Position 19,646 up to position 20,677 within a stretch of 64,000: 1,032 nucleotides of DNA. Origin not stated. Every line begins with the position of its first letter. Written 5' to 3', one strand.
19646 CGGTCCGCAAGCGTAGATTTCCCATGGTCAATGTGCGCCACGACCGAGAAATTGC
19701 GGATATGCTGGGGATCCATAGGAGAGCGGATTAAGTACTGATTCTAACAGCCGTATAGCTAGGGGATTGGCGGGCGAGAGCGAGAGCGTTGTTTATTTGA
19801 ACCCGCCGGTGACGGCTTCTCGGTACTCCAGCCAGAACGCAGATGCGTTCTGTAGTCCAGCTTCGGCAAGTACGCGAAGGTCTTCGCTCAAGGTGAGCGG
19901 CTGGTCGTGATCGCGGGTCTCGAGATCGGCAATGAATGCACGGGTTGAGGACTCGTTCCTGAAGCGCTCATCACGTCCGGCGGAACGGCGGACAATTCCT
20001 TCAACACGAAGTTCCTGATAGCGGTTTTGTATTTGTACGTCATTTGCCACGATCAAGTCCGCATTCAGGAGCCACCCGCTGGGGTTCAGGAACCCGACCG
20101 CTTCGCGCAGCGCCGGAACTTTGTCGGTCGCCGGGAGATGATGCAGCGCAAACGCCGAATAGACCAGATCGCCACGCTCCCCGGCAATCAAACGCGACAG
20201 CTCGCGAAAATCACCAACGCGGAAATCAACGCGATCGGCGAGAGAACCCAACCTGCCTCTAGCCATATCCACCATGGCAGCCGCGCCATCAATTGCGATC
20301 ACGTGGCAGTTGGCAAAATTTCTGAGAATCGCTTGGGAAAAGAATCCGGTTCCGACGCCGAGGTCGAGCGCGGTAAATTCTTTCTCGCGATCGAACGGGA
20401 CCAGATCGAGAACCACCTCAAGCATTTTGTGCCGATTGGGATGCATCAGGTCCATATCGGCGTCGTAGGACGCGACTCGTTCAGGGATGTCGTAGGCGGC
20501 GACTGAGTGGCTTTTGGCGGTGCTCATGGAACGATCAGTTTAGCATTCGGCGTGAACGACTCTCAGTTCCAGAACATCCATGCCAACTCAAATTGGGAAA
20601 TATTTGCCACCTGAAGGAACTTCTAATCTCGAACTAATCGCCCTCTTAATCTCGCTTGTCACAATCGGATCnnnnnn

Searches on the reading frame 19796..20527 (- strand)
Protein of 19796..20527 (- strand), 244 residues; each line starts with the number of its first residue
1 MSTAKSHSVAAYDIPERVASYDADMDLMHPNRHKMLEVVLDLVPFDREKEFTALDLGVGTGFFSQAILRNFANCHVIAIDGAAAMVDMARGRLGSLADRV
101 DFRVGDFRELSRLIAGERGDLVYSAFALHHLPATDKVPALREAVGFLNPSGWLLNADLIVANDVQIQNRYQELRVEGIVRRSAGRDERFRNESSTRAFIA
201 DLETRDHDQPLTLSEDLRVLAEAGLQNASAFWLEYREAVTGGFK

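Call 3: search_protein_families(library=pfam, proteins=[window:19796-20527:-], max_evalue=0.1)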
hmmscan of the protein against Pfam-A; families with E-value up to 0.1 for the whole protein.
window:19796-20527:- (244 aa): 11 families
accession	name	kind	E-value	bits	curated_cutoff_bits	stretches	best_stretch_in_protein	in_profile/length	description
PF13649.12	Methyltransf_25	-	1.2e-17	64.8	27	1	54-151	2-97/97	Methyltransferase domain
PF08241.18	Methyltransf_11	-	1.3e-14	55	21.2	1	54-154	1-94/95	Methyltransferase domain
PF08242.18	Methyltransf_12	-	1.5e-12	48.5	30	1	54-153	1-98/98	Methyltransferase domain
PF13847.12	Methyltransf_31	-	1.7e-11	44.4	27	1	49-158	3-112/145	Methyltransferase domain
PF01728.25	FtsJ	-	1.2e-05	25.7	24.1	1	45-124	19-97/181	FtsJ-like methyltransferase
PF00891.24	Methyltransf_2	-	1.4e-05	25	22.3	1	36-179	51-188/210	O-methyltransferase domain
PF01795.25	Methyltransf_5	-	2.9e-05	24.1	27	1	46-115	17-86/309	MraW methylase family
PF13489.12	Methyltransf_23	-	4.9e-05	23.5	27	1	32-172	6-131/164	Methyltransferase domain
PF13679.12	Methyltransf_32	-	0.017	15.5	27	1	34-93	8-73/143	Methyltransferase domain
PF05175.20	MTS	-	0.029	14.5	23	1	48-103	30-86/170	Methyltransferase small domain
PF05891.18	Methyltransf_PK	-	0.061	13.3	27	1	47-163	53-167/218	AdoMet dependent proline di-methyltransferase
